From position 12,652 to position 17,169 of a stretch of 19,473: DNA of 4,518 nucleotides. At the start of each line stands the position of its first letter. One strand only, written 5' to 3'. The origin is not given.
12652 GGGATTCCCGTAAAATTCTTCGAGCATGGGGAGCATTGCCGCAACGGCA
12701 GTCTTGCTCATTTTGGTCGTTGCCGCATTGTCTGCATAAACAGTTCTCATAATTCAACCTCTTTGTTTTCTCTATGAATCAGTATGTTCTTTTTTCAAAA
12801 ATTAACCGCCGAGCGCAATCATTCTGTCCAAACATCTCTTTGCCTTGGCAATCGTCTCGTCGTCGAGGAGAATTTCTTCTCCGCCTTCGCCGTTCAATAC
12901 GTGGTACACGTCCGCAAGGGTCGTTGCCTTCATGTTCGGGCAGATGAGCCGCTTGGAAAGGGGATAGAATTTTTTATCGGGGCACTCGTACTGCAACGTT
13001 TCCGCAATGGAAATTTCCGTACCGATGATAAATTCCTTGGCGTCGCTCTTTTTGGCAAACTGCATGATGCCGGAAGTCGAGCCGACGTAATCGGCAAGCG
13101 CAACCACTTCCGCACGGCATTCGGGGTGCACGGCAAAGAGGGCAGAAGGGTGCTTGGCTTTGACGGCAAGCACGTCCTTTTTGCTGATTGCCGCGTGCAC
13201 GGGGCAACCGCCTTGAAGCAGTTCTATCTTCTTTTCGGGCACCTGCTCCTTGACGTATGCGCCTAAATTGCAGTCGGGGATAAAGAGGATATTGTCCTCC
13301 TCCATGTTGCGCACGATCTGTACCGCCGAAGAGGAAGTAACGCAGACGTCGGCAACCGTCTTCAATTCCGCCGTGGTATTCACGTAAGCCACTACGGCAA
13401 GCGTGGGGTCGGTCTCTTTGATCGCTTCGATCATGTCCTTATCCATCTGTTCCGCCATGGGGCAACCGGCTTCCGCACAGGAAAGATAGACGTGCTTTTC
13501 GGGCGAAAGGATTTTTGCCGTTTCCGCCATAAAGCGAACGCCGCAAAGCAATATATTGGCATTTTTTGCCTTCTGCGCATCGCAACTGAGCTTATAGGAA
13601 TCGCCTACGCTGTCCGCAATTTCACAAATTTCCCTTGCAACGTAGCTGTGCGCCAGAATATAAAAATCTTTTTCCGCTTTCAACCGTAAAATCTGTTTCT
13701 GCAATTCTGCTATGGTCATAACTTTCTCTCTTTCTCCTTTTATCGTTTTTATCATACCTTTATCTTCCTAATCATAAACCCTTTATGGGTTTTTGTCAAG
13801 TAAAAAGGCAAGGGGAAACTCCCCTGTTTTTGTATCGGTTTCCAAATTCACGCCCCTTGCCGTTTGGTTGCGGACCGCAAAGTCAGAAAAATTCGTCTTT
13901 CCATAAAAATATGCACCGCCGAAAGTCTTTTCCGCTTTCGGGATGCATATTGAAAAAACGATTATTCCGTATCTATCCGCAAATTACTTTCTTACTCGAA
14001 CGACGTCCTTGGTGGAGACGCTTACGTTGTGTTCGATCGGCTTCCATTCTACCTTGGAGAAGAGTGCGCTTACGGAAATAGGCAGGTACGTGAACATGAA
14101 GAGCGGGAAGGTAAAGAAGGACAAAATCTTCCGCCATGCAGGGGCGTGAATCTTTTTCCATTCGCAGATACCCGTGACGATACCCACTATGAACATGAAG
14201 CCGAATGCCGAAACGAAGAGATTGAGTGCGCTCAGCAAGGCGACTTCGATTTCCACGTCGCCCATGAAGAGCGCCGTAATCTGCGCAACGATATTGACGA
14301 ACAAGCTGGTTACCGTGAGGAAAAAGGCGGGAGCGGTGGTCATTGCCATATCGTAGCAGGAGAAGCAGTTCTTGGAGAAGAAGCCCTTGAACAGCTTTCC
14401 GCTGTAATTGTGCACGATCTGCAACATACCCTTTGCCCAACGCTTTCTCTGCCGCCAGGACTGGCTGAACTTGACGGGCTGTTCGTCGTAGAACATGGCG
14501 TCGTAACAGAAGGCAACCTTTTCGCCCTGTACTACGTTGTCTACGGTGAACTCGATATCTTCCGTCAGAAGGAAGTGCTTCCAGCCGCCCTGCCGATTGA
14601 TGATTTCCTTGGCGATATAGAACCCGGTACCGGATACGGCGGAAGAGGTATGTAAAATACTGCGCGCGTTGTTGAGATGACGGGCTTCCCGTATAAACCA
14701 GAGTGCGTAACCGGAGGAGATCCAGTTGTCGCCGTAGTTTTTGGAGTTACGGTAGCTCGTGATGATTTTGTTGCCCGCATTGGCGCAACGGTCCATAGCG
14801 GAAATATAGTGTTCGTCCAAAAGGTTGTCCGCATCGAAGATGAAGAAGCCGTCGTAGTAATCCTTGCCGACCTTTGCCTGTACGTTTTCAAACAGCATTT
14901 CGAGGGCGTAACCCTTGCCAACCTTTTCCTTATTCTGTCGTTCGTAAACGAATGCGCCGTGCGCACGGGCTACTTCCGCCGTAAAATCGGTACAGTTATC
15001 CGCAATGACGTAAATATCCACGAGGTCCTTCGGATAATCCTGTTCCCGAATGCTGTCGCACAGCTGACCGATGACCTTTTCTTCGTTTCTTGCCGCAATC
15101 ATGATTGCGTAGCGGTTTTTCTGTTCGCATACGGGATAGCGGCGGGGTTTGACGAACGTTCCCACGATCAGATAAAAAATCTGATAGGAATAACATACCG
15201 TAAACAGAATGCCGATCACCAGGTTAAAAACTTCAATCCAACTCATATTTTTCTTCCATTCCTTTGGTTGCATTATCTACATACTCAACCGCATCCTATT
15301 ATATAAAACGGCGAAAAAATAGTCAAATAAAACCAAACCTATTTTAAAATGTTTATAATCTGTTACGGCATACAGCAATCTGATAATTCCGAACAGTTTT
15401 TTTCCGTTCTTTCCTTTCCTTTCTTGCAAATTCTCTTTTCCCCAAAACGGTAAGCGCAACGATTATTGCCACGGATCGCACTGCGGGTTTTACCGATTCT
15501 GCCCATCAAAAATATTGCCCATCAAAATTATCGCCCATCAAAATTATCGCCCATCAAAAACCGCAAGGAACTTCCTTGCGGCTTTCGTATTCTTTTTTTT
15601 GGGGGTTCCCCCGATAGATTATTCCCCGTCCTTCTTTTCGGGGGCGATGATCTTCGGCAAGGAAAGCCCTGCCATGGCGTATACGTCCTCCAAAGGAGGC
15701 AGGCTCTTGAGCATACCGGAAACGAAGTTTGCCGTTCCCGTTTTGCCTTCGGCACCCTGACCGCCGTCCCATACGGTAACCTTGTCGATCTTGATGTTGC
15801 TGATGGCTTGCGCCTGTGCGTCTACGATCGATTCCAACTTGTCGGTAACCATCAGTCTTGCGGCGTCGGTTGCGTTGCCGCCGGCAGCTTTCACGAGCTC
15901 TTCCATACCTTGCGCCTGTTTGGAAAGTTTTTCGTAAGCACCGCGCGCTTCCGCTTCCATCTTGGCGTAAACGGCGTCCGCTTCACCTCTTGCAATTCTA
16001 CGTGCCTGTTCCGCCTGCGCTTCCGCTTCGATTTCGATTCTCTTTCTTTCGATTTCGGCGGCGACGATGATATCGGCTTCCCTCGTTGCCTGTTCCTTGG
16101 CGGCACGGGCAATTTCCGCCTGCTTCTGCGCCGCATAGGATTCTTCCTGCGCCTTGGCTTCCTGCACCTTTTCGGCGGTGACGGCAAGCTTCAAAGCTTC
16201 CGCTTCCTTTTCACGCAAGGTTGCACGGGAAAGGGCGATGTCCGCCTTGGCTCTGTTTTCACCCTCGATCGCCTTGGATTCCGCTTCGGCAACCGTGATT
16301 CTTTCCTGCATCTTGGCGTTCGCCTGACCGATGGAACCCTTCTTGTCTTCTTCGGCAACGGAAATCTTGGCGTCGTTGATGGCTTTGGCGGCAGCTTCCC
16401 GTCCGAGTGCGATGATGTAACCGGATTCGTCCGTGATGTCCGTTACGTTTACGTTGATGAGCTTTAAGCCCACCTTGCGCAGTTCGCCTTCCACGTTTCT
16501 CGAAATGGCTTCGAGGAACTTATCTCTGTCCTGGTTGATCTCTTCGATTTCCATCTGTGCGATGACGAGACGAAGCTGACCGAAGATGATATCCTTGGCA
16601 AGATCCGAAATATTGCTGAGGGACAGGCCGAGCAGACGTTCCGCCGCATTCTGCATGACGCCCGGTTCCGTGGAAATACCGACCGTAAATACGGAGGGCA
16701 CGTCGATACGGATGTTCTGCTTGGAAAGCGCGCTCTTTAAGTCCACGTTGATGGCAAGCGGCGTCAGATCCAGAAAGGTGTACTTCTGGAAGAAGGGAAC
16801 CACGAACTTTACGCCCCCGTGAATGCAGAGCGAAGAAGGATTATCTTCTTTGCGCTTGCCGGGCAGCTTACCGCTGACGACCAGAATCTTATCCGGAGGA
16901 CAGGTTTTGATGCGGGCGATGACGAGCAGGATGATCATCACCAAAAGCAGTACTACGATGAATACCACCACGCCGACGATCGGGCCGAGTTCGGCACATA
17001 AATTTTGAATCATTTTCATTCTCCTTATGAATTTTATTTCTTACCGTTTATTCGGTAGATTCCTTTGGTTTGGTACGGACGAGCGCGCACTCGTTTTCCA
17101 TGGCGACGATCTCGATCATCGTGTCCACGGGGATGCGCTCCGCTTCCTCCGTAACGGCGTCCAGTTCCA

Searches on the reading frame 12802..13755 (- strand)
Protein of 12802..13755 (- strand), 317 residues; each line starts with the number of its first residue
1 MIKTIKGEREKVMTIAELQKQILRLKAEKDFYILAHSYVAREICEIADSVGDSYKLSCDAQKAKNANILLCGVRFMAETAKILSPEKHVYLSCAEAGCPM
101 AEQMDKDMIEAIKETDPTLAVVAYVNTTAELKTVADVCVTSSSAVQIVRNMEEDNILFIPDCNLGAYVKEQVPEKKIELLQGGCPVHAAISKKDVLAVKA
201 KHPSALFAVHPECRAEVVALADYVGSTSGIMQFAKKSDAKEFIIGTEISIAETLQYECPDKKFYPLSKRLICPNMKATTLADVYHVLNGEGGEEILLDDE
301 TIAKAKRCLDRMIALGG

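Call 5: search_protein_families(library=pfam, proteins=[window:12802-13755:-], max_evalue=0.01)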
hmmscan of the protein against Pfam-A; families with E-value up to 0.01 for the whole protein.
window:12802-13755:- (317 aa): 1 family
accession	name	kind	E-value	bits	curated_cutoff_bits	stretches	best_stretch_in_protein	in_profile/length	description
PF02445.21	NadA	-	7.1e-113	377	27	1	21-313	2-294/295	Quinolinate synthetase A protein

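Call 6: search_protein_families(library=ncbifam, proteins=[window:12802-13755:-], max_evalue=0.01)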
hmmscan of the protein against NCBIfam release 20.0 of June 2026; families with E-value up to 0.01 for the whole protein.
window:12802-13755:- (317 aa): 4 families
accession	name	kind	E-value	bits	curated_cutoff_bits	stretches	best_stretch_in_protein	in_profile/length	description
NF006878.0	PRK09375.1-2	equivalog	3.6e-108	361.2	294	1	16-315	4-304/306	quinolinate synthase NadA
TIGR00550.1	nadA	equivalog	2.1e-90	303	262.9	1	13-315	1-308/309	quinolinate synthase NadA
NF006884.0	PRK09375.2-5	equivalog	4.1e-39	134.5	691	2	11-166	65-243/426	quinolinate synthase NadA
NF006882.0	PRK09375.2-3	equivalog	6.5e-21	74.4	561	2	29-184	72-245/447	quinolinate synthase NadA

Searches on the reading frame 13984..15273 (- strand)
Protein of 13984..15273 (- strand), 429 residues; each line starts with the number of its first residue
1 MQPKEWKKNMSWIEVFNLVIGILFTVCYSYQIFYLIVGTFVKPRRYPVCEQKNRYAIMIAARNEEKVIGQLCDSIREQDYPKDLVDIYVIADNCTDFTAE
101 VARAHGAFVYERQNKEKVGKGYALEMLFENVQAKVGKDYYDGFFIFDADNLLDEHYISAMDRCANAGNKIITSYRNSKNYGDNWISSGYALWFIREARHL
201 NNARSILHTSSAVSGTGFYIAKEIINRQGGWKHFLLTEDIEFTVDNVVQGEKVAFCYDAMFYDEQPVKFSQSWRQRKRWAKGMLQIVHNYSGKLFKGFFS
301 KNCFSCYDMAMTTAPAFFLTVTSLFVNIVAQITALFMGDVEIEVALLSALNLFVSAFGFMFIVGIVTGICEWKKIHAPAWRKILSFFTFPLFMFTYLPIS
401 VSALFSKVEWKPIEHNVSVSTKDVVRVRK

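Call 5: search_protein_families(library=pfam, proteins=[window:13984-15273:-], max_evalue=0.01)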
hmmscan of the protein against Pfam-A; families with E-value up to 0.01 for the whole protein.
window:13984-15273:- (429 aa): 4 families
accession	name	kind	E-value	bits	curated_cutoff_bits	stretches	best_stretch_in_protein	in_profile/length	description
PF13641.12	Glyco_tranf_2_3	-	4.1e-25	89.6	27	1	54-282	2-230/230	Glycosyltransferase like family 2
PF13632.12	Glyco_trans_2_3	-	1.7e-13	51.3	27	1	144-328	3-153/198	Glycosyl transferase family group 2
PF00535.33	Glycos_transf_2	-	2.6e-10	40.9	23.3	1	57-216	2-155/168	Glycosyl transferase family 2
PF13704.12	Glyco_tranf_2_4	-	0.0048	17.8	27.5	0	62-153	1-85/98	Glycosyl transferase family 2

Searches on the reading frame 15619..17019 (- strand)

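Call 46: search_protein_families(library=pfam, proteins=[window:15619-17019:-], max_evalue=0.001)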
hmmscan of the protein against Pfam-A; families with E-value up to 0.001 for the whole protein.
window:15619-17019:- (466 aa): 1 family
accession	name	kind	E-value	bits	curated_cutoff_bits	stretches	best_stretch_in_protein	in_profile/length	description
PF01145.31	Band_7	-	3.4e-28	99.3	23.6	1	41-226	4-176/176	SPFH domain / Band 7 family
